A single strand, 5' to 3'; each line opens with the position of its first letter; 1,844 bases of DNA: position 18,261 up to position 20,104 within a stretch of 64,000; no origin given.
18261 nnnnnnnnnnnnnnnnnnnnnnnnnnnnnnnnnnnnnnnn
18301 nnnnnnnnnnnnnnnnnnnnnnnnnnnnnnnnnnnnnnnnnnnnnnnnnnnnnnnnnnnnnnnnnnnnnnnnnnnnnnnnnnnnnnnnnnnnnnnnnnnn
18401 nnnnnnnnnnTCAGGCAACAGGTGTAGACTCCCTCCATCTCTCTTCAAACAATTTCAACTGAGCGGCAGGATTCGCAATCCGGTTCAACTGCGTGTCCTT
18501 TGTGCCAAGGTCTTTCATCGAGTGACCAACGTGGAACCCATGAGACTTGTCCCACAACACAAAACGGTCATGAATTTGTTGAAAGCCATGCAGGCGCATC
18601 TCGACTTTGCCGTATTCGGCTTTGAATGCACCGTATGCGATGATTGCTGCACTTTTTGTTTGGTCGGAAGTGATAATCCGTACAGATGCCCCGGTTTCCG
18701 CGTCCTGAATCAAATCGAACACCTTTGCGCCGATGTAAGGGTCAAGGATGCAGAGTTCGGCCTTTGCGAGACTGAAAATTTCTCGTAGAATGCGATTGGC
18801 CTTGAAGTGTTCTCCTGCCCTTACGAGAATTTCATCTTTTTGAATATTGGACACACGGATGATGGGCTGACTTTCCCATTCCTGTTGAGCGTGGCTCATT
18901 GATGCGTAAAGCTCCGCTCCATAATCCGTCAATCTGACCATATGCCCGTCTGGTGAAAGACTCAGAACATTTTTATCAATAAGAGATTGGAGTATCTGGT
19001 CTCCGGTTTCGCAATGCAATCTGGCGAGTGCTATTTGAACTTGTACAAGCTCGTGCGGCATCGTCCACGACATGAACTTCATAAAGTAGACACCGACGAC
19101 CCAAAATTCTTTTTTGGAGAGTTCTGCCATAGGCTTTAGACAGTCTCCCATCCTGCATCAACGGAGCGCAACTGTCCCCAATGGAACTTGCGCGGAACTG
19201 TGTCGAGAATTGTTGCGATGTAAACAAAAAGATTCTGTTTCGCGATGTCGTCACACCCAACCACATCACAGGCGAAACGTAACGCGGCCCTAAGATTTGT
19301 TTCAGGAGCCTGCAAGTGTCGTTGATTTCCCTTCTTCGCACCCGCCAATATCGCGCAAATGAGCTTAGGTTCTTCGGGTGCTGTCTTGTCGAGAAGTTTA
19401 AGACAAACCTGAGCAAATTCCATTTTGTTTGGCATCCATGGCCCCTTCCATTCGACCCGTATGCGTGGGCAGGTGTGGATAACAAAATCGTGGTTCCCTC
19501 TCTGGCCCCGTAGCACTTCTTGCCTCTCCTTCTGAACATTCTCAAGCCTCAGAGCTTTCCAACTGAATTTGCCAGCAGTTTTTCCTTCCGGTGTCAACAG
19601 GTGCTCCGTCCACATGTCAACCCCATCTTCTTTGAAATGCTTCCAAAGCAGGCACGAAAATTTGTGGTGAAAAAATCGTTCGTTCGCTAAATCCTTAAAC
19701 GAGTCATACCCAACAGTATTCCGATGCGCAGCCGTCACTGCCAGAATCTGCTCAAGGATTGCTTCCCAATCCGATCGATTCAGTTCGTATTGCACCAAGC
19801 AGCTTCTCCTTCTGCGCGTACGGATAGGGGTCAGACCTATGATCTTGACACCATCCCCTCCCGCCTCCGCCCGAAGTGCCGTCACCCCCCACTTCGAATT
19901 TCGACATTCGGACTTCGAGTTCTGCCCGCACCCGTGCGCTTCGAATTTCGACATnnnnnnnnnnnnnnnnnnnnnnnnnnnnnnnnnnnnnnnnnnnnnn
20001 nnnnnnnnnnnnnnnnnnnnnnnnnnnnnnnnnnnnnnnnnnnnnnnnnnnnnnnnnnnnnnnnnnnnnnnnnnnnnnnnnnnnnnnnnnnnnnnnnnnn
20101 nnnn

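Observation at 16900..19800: Low-GC, repeat-flanked island carrying a four-gene operon (possible nuclease / wHTH protein / HEPN-motif protein / 2TM membrane protein): candidate undescribed defence or abortive-infection cassette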

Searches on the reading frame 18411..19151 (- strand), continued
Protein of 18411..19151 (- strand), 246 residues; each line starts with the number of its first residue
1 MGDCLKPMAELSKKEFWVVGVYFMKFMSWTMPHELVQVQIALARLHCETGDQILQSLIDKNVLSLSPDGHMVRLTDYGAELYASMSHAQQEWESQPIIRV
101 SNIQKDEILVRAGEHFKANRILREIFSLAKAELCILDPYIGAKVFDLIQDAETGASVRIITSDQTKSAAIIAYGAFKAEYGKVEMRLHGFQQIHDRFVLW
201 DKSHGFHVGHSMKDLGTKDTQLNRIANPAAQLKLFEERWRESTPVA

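Call 92: get_annotated_region(hit=H1, flank=2500)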
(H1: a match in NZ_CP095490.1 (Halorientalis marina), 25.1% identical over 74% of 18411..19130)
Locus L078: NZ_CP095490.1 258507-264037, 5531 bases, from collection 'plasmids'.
description: Halorientalis marina strain GDY88 plasmid unnamed3, complete sequence
organism: Halorientalis marina (NCBI taxid 2931976)
taxonomy: Archaea; Euryarchaeota; Halobacteria; Halobacteriales; Haloarculaceae; Halorientalis; Halorientalis marina
host: -; source: cell culture,salt; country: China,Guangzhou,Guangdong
typing (MOB-suite, as given by PLSDB): non-mobilizable; mating-pair formation MPF_T
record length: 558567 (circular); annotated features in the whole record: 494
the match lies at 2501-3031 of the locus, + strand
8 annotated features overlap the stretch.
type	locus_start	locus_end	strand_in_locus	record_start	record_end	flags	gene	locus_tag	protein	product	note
CDS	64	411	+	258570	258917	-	-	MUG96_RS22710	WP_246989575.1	hypothetical protein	-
CDS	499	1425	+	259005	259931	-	-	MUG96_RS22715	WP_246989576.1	ArdC-like ssDNA-binding domain-containing protein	-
CDS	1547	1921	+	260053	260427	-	-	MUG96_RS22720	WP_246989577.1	hypothetical protein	-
CDS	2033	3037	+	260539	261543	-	-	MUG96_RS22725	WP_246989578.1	hypothetical protein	-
CDS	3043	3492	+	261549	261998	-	-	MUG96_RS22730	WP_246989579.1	hypothetical protein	-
CDS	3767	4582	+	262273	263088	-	-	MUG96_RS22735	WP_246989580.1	hypothetical protein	-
CDS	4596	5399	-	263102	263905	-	-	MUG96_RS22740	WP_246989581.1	DUF6036 family nucleotidyltransferase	-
CDS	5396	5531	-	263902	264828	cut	-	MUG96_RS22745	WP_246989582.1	MarR family transcriptional regulator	-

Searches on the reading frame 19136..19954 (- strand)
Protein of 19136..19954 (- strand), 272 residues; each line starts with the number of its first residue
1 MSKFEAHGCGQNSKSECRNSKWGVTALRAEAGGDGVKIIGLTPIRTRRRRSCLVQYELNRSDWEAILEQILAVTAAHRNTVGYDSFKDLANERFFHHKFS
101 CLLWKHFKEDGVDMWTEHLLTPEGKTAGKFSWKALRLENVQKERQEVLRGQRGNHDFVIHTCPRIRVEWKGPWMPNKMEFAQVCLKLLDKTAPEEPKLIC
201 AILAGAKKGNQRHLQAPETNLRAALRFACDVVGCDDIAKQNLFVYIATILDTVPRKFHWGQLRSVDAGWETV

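Call 3: search_protein_families(library=pfam, proteins=[window:19136-19954:-], max_evalue=1)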
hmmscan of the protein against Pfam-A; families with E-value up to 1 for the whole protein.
window:19136-19954:- (272 aa): 0 families

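Call 4: search_protein_families(library=padloc, proteins=[window:19136-19954:-], max_evalue=1)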
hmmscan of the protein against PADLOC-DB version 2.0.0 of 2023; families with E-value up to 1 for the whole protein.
window:19136-19954:- (272 aa): 0 families

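Call 5: search_protein_families(library=ncbifam, proteins=[window:19136-19954:-], max_evalue=1)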
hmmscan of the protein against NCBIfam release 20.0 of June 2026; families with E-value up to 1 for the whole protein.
window:19136-19954:- (272 aa): 0 families

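Call 15: find_homologous_proteins(query=window:19136-19798:-)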
Query window:19136-19798:- (220 aa): 6 proteins with E <= 0.001 among 238 candidates.
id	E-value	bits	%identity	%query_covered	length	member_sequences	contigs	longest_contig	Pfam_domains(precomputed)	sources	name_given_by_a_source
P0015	3.3e-150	516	100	100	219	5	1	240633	-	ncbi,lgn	ncbi:MAG: hypothetical protein ABSA12_00235 [Verrucomicrobiia bacterium]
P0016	2.0e-83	297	58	98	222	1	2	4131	-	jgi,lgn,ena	jgi:hypothetical protein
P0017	5.9e-59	217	45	99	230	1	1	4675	-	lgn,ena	-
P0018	7.4e-56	207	44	97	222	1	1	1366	-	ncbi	-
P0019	1.1e-45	174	39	97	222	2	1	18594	-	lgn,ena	-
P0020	2.9e-42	162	40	95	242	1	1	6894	-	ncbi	-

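Call 19: find_encoding_contigs(protein=P0019, flank=6000, max_places=2)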
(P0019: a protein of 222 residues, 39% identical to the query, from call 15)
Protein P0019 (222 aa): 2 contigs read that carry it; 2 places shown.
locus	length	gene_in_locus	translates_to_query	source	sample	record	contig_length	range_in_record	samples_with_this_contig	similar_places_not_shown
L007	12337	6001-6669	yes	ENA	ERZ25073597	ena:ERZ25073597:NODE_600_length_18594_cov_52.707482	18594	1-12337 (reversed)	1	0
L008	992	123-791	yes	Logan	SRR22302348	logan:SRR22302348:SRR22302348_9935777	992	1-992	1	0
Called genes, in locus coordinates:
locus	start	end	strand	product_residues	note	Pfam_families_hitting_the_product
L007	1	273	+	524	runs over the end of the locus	PF13589:HATPase_c_3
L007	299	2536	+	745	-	PF10593:Z1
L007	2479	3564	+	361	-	PF14390:DUF4420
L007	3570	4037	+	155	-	PF03852:Vsr, PF04480:DUF559 (weak), PF18741:MTES_1575 (weak)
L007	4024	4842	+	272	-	PF13391:HNH_2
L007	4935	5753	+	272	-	PF20320:DUF6615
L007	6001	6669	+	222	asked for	-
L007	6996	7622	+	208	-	-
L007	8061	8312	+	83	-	-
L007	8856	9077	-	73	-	-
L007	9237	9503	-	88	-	-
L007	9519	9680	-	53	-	-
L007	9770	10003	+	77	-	-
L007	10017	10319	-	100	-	-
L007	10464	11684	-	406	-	PF13439:Glyco_transf_4, PF00534:Glycos_transf_1, PF13692:Glyco_trans_1_4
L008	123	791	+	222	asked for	-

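Call 20: find_encoding_contigs(protein=P0020, flank=6000, max_places=2)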
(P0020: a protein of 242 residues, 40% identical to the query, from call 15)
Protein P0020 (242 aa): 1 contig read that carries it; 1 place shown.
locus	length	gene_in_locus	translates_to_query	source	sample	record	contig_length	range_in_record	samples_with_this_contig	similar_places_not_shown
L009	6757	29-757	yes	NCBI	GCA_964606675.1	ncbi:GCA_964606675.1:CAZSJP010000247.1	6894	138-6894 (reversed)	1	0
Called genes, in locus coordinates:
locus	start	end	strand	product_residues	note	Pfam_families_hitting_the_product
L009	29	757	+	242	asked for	-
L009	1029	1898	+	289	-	PF13442:Cytochrome_CBB3 (faint), PF00034:Cytochrom_C (weak)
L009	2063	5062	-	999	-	PF05048:NosD (faint), PF13229:Beta_helix, PF17161:DUF5123 (faint), PF13229:Beta_helix, PF13860:FlgD_ig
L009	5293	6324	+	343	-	PF02463:SMC_N (weak), PF13175:AAA_15, PF13476:AAA_23, PF13304:AAA_21 (faint)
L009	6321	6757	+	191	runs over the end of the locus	?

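Call 21: find_encoding_contigs(protein=P0017, flank=6000, max_places=2)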
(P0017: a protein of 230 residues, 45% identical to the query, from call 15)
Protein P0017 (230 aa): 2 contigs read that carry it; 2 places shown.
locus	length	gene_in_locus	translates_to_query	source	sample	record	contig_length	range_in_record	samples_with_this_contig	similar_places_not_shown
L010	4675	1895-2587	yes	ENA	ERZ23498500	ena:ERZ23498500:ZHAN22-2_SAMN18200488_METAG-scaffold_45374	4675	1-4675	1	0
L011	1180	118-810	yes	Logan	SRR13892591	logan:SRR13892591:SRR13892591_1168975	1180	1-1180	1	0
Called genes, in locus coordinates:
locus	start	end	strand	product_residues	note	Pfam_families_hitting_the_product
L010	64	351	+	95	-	-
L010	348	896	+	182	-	PF08463:EcoEI_R_C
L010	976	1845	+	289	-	PF20796:PDDEXK_13, PF22558:REase-ARP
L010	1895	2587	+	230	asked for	-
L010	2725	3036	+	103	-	PF05015:HigB-like_toxin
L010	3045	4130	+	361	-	PF01381:HTH_3 (faint), PF06114:Peptidase_M78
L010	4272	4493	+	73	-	PF09905:VF530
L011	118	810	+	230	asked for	-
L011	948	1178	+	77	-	?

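Call 22: find_encoding_contigs(protein=P0016, flank=6000, max_places=2)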
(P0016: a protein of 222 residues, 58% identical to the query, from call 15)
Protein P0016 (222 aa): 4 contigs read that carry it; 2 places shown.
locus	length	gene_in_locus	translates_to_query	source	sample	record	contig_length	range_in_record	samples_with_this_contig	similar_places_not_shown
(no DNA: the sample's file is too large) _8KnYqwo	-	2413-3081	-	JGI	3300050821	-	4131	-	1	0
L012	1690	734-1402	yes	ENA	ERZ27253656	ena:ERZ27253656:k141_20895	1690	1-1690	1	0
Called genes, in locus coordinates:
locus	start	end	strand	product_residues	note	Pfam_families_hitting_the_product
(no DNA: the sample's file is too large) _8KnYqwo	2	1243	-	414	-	?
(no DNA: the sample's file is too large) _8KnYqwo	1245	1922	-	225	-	-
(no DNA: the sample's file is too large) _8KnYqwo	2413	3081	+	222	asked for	-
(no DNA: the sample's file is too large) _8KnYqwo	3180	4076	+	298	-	-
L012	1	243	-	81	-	?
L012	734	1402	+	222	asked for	-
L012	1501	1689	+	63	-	?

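Call 46: predict_structure(alignment_id=A1)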
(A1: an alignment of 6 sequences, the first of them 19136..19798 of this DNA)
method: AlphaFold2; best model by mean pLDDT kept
length: 220 residues; sequences in the alignment: 6
mean_pLDDT: 83.2   pTM: 0.84
mean pLDDT of the five models: 83.2, 82.1, 79.4, 76.9, 76.7
residues with pLDDT >= 90: 84; 70-90: 98; 50-70: 38; < 50: 0
segments of 3 or more residues with pLDDT < 50: none
pLDDT, mean of each block of 10 residues (from residue 1): 85 93 86 73 87 93 87 59 63 70 84 90 87 89 94 69 85 89 92 85 88 81
secondary structure, 60 per line:
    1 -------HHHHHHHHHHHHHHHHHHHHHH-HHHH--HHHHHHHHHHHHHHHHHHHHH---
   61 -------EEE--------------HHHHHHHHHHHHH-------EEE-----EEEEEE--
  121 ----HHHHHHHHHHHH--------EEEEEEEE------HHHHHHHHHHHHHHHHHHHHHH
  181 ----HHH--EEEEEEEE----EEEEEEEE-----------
elements in order: H8-29 H31-34 H37-57 E68-70 H85-97 E105-107 E113-118 H125-136 E145-152 H159-180 E190-197 E202-209

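Call 59: find_related_loci(query=A1, collection=viral_contigs, flank=6000)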
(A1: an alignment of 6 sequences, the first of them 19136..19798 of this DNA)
Query A1 (220 aa) in viral_contigs; peptide patterns used: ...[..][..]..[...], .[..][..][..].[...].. (x = any residue, [..] = any of these).
24 stretches matched a pattern, but none encodes a relative of the query by tblastn (E <= 1e-3).

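Call 68: search_protein_families(library=phrogs, proteins=[window:19136-19798:-], max_evalue=0.01)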
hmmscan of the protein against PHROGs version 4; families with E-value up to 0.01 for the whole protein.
window:19136-19798:- (220 aa): 0 families

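Call 70: search_solved_structures(query=A1, max_evalue=1)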
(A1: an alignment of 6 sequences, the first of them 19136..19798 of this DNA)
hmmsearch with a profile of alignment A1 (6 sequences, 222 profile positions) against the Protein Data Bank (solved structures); distinct sequences matched with E-value up to 1: 4.
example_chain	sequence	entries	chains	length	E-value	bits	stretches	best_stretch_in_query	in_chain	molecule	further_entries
7cgp_C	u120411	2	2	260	0.47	13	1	23-73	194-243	Mitochondrial import inner membrane translocase subunit Tim29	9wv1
9fkn_B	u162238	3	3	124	0.9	12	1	150-212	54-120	ALFA-tag nanobody | Alfa-tag binding nanobody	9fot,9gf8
6i2g_A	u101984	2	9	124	0.9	12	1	150-212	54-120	ALFA nanobody | anti-ALFA nanobody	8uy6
8wlj_D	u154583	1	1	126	0.94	12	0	150-212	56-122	nanobody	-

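Call 77: fold_search(model_id=the predicted structure, library=pdb)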
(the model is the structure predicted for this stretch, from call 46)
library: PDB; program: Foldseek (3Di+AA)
matches with E <= 10: 298; with E <= 0.001: 0
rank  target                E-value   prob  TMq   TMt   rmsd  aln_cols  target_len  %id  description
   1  8j6h_C                1.7e-01  0.13  0.26  0.16  21.0       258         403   15  Structure and allosteric regulation of the inosine 5'-monophosphate-specific phosphatase ISN1 from Saccharomyces cerev (released 2024-03-06)
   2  2f9i_B                2.8e-01  0.18  0.23  0.20  11.2       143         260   16  Crystal Structure of the carboxyltransferase subunit of ACC from Staphylococcus aureus (released 2006-12-05)
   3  9zdx_C                3.1e-01  0.12  0.21  0.10  14.8       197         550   10  Dimer of ATPase BrxC containing a Walker B mutation and bound to ATP from the Acinetobacter BREX system (released 2026-04-08)
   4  8thm_B                3.3e-01  0.25  0.22  0.12   5.9        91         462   12  Beta carbonic anhydrase from the carboxysome of Cyanobium PCC 7001 (released 2023-08-09)
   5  8d6j_A                4.2e-01  0.16  0.21  0.07   7.4        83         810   17  Human Ago2 bound to miR122(21nt) with PIWI loop swapped to AtAgo10 sequence (released 2023-05-03)
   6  5wqe_A                4.5e-01  0.04  0.15  0.05  21.8       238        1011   12  Crystal structure of Alicyclobacillus acidoterrestris C2c1 in complex with single-guide RNA at 3.1 Angstrom resolution (released 2017-01-25)
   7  8q3y_A                5.0e-01  0.14  0.30  0.17  20.5       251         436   10  Crystal structure of apo Can2 from Thermoanaerobacter brockii (released 2023-11-22)
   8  9o4j_A                5.3e-01  0.08  0.20  0.12  21.7       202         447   12  Cryo-EM Structure of the Arabidopsis GA3-GID1A-RGA Complex (released 2025-07-23)
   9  9zll_B                5.7e-01  0.07  0.17  0.09  13.4       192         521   13  Complex of N-terminal BrxC walker B, BrxB, and N-termianl PglZ from the Acinetobacter BREX system (released 2026-04-08)
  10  5kdr_B                6.8e-01  0.18  0.26  0.24  11.2       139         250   14  The crystal structure of carboxyltransferase from Staphylococcus Aureus bound to the antimicrobial agent moiramide B. (released 2016-08-10)
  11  2f9i_D                7.2e-01  0.12  0.23  0.21  11.2       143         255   15  Crystal Structure of the carboxyltransferase subunit of ACC from Staphylococcus aureus (released 2006-12-05)
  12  3bm3_A                7.2e-01  0.06  0.20  0.18  19.6       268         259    9  Restriction endonuclease PspGI-substrate DNA complex (released 2008-09-16)
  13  9o4k_A                7.6e-01  0.10  0.26  0.15  19.9       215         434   10  Cryo-EM Structure of the Arabidopsis GA3-GID1A-RGA-SLY1-ASK1 Complex (released 2025-07-23)
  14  9zll_A                8.1e-01  0.10  0.17  0.08   7.0        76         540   18  Complex of N-terminal BrxC walker B, BrxB, and N-termianl PglZ from the Acinetobacter BREX system (released 2026-04-08)
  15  3u9i_B                8.6e-01  0.23  0.21  0.14   3.9        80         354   14  The crystal structure of Mandelate racemase/muconate lactonizing enzyme from Roseiflexus sp. (released 2011-11-09)
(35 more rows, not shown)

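Call 86: search_dna_similar(query=window:19136-19798:-, collection=plasmids, mode=protein, max_evalue=0.001, max_rows=10)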
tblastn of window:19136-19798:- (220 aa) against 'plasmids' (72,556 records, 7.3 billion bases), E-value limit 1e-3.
No match.
